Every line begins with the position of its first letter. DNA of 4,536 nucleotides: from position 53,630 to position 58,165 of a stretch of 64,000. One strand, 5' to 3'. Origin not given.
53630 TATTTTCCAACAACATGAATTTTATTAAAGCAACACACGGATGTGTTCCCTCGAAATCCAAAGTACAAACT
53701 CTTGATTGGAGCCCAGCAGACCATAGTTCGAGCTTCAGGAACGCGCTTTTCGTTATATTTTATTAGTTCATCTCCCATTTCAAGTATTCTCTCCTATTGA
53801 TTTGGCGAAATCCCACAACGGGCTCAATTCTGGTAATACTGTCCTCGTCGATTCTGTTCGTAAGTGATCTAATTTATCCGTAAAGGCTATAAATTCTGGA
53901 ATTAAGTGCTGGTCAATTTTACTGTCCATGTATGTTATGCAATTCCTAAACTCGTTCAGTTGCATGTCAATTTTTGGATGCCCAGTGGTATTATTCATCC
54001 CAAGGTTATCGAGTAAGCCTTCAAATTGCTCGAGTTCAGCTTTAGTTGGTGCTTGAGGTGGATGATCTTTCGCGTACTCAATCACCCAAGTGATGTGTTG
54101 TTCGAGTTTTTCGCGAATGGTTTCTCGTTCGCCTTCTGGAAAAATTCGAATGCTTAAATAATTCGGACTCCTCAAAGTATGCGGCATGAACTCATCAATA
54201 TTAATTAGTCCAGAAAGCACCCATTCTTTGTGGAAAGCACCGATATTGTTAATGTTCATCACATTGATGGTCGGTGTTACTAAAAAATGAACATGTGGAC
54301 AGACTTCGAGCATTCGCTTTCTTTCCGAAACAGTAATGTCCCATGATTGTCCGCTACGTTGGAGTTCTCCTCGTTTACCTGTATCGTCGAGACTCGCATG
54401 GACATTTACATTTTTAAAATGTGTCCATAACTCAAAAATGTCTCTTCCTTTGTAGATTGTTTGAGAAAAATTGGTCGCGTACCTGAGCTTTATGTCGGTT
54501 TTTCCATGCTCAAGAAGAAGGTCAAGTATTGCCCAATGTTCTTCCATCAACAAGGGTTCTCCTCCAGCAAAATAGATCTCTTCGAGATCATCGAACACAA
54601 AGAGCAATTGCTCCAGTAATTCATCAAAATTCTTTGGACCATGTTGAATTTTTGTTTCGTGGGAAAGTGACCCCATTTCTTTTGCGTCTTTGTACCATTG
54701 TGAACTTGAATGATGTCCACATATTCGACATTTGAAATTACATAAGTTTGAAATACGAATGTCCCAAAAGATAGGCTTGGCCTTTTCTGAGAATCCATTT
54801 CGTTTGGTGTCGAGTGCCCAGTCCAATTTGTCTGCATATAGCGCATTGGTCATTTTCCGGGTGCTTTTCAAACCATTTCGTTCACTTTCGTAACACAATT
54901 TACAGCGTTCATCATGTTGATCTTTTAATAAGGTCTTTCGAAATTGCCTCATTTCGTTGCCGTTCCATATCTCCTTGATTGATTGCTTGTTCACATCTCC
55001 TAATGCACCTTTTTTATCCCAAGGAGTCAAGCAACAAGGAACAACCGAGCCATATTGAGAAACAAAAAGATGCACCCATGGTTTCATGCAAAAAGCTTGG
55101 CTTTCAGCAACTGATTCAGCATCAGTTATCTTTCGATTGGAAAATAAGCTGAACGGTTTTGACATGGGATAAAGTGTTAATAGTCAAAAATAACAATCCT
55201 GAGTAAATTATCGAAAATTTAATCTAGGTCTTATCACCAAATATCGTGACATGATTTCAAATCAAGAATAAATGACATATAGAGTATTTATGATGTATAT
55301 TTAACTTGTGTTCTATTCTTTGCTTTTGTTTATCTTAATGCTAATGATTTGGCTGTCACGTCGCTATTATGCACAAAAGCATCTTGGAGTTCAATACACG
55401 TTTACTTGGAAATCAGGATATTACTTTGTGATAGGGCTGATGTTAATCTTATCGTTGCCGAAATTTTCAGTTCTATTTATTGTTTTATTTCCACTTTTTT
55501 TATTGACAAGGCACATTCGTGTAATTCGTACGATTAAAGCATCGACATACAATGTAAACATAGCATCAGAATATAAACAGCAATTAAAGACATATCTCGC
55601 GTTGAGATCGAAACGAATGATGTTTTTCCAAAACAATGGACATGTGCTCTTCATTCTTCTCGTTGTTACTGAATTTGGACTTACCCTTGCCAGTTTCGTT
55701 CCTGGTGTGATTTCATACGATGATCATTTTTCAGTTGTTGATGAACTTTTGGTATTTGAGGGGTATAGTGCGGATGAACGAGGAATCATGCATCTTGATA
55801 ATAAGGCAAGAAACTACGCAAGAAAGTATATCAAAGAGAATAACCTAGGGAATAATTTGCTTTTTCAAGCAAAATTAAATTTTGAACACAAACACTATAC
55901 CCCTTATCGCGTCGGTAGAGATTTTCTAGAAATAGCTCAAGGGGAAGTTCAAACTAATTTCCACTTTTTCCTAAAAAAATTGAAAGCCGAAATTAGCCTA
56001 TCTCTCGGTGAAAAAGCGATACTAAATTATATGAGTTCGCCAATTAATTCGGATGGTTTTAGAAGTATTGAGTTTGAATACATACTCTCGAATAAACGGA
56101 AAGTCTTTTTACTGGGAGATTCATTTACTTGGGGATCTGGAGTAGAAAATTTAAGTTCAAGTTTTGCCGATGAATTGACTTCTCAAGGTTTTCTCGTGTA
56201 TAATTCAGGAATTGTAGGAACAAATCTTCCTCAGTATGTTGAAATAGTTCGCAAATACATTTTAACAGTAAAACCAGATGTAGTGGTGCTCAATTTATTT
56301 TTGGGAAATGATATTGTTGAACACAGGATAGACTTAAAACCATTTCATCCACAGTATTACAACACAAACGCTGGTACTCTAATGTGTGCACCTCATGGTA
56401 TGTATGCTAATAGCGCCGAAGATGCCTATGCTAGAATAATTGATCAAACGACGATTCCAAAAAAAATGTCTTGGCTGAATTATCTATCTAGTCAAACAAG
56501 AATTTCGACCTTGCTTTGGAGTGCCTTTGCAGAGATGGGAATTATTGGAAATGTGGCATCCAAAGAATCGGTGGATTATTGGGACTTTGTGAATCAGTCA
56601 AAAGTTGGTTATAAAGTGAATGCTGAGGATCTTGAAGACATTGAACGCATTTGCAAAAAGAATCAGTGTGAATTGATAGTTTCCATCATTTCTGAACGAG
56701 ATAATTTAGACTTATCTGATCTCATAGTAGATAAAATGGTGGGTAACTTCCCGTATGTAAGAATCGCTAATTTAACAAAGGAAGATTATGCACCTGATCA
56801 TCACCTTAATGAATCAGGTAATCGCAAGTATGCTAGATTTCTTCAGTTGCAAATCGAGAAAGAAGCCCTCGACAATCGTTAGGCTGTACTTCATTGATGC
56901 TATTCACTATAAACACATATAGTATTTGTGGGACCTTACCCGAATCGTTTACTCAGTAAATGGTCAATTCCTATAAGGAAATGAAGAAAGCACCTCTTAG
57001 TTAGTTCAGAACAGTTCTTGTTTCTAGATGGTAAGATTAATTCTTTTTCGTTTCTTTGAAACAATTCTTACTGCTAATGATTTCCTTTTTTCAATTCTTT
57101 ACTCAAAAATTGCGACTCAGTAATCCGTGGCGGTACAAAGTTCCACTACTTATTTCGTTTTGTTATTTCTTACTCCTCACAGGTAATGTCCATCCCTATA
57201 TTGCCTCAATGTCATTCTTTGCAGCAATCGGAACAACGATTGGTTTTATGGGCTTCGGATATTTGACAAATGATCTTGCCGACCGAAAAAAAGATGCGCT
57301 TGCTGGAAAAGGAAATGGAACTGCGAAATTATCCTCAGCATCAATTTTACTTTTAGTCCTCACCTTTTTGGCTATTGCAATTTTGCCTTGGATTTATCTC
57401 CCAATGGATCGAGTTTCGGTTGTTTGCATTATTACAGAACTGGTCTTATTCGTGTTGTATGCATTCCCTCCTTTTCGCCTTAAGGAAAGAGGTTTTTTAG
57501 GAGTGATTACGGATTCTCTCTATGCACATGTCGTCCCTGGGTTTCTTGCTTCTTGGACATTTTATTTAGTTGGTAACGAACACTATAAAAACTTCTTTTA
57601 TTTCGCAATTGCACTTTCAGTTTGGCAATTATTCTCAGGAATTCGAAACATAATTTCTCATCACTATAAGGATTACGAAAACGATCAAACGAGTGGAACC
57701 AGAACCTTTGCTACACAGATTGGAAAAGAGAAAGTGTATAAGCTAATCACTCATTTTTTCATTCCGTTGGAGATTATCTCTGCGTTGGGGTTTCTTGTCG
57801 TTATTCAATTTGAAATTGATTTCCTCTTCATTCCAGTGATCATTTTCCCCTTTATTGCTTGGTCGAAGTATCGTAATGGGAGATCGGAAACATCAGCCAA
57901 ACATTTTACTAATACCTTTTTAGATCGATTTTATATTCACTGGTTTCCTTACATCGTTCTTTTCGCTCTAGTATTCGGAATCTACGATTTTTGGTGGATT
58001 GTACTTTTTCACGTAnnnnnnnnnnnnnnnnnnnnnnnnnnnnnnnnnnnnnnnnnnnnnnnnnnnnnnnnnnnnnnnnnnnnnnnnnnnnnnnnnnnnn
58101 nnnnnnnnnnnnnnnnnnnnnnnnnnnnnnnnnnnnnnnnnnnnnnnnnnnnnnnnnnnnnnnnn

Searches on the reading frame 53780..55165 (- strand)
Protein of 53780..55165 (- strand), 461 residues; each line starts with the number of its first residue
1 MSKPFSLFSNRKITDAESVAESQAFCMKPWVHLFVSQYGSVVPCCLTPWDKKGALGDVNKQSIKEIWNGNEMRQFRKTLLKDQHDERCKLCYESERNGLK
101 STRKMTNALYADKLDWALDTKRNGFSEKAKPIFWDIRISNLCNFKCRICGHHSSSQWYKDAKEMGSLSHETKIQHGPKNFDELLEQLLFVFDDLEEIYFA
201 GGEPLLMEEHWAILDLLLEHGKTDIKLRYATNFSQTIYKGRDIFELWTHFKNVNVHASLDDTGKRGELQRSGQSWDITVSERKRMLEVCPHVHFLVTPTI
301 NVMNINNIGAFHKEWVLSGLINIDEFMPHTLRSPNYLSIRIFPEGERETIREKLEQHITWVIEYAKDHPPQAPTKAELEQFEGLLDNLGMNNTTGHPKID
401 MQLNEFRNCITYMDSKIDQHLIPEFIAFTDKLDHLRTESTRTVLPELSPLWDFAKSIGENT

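Call 14: search_protein_families(library=pfam, proteins=[window:53780-55165:-], max_evalue=0.001)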
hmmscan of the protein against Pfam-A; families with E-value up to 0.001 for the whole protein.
window:53780-55165:- (461 aa): 2 families
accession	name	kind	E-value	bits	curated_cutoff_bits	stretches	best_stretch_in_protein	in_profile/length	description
PF13186.11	SPASM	-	6.9e-17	61.9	21.5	1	26-91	1-66/67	Iron-sulfur cluster-binding domain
PF04055.27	Radical_SAM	-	4.3e-07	30.7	29.5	1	137-295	2-142/166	Radical SAM superfamily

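Call 28: search_protein_families(library=ncbifam, proteins=[window:53780-55165:-], max_evalue=0.001)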
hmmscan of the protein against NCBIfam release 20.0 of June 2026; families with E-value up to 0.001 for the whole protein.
window:53780-55165:- (461 aa): 14 families
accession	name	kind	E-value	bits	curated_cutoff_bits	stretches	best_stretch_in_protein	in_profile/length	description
NF033640.1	N_Twi_rSAM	subfamily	4.2e-112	375.2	170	1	22-450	1-397/398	twitch domain-containing radical SAM protein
TIGR04317.1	W_rSAM_matur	equivalog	5.6e-08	32.3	380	0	136-293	8-151/349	tungsten cofactor oxidoreductase radical SAM maturase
NF050035.1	rSAM_WgK_link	exception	1.9e-06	27.1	650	0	129-215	6-78/367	radical SAM/SPASM peptide maturase WgkB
NF010321.0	PRK13758.1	equivalog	2.4e-06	27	441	1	31-100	263-331/370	anaerobic sulfatase-maturase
NF038283.1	viperin_w_prok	equivalog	3e-06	26.6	180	1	138-232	8-91/281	viperin family antiviral radical SAM protein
TIGR04321.1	spiroSPASM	subfamily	4.6e-06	25.6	250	1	26-93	440-504/510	spiro-SPASM protein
TIGR04403.1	rSAM_skfB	equivalog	5.8e-06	25.3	300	0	124-310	96-259/402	sporulation killing factor system radical SAM maturase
TIGR04340.1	rSAM_ACGX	hypoth_equivalog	2.5e-05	23.7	400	0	136-279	7-135/341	radical SAM/SPASM domain protein, ACGX system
TIGR04250.1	SCM_rSAM_ScmE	equivalog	2.7e-05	23.3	400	0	134-156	5-27/358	SynChlorMet cassette radical SAM/SPASM protein ScmE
TIGR04311.1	rSAM_Geo_metal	subfamily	2.9e-05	23.3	400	0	54-91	350-386/423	radical SAM/SPASM family putative metalloenzyme maturase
NF045574.1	sacti_mat_StsB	exception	7.1e-05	21.8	625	0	26-94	320-388/466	StsB family radical SAM/SPASM domain sactipeptide maturase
TIGR04055.1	rSAM_NirJ2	equivalog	0.00019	21.1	500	0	26-98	236-301/326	putative heme d1 biosynthesis radical SAM protein NirJ2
TIGR04054.1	rSAM_NirJ1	equivalog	0.00035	19.3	650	0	109-308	12-190/387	putative heme d1 biosynthesis radical SAM protein NirJ1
TIGR04545.1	rSAM_ahbD_hemeb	equivalog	0.00098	18.7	500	0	26-91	249-308/339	heme b synthase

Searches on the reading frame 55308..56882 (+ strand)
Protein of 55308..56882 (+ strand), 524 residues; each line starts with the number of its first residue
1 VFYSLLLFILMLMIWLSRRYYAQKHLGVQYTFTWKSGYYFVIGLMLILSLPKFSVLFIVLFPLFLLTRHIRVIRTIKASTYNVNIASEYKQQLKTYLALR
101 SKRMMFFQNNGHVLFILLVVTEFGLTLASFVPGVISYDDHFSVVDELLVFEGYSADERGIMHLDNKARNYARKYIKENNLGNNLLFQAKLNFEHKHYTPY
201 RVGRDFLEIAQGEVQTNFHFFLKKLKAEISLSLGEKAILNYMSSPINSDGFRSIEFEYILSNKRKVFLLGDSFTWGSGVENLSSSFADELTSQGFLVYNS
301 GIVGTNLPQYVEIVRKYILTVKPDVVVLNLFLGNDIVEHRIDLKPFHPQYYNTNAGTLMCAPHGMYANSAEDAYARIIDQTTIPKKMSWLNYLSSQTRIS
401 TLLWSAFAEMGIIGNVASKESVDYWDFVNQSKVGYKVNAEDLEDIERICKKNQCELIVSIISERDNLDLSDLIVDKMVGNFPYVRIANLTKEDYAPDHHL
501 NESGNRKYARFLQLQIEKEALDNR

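Call 14: search_protein_families(library=pfam, proteins=[window:55308-56882:+], max_evalue=0.001)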
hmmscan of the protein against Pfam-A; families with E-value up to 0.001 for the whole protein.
window:55308-56882:+ (524 aa): 1 family
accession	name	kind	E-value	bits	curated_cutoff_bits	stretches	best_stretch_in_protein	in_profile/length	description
PF13472.12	Lipase_GDSL_2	-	0.00049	21.1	32.9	0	269-336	2-75/178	GDSL-like Lipase/Acylhydrolase family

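Call 77: search_protein_families(library=ncbifam, proteins=[window:55308-56882:+], max_evalue=0.00001)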
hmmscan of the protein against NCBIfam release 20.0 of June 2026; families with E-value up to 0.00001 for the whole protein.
window:55308-56882:+ (524 aa): 0 families

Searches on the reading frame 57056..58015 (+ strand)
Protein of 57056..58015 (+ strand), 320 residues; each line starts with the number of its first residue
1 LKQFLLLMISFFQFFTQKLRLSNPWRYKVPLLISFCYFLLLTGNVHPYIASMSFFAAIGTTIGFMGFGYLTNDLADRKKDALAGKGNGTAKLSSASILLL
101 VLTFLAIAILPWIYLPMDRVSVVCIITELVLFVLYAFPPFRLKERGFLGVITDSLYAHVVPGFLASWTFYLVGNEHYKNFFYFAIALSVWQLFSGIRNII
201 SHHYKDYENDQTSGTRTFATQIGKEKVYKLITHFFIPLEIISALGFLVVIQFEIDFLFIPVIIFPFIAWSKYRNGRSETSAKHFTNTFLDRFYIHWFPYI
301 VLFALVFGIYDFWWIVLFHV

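Call 70: search_solved_structures(query=window:57056-58015:+, max_evalue=0.1)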
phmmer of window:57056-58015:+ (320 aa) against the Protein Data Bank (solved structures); distinct sequences matched with E-value up to 0.1: 0.

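Call 75: search_solved_structures(query=A3, max_evalue=1, show_alignments=1)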
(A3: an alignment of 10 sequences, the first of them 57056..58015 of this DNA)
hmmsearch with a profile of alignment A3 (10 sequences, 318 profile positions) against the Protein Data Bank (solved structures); distinct sequences matched with E-value up to 1: 2.
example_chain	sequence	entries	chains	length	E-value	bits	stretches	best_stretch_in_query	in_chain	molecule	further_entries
4tq3_A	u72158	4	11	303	0.0015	21.1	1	59-266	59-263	Prenyltransferase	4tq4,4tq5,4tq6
6m31_A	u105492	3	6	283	0.035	16.6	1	46-286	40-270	Digeranylgeranylglyceryl phosphate synthase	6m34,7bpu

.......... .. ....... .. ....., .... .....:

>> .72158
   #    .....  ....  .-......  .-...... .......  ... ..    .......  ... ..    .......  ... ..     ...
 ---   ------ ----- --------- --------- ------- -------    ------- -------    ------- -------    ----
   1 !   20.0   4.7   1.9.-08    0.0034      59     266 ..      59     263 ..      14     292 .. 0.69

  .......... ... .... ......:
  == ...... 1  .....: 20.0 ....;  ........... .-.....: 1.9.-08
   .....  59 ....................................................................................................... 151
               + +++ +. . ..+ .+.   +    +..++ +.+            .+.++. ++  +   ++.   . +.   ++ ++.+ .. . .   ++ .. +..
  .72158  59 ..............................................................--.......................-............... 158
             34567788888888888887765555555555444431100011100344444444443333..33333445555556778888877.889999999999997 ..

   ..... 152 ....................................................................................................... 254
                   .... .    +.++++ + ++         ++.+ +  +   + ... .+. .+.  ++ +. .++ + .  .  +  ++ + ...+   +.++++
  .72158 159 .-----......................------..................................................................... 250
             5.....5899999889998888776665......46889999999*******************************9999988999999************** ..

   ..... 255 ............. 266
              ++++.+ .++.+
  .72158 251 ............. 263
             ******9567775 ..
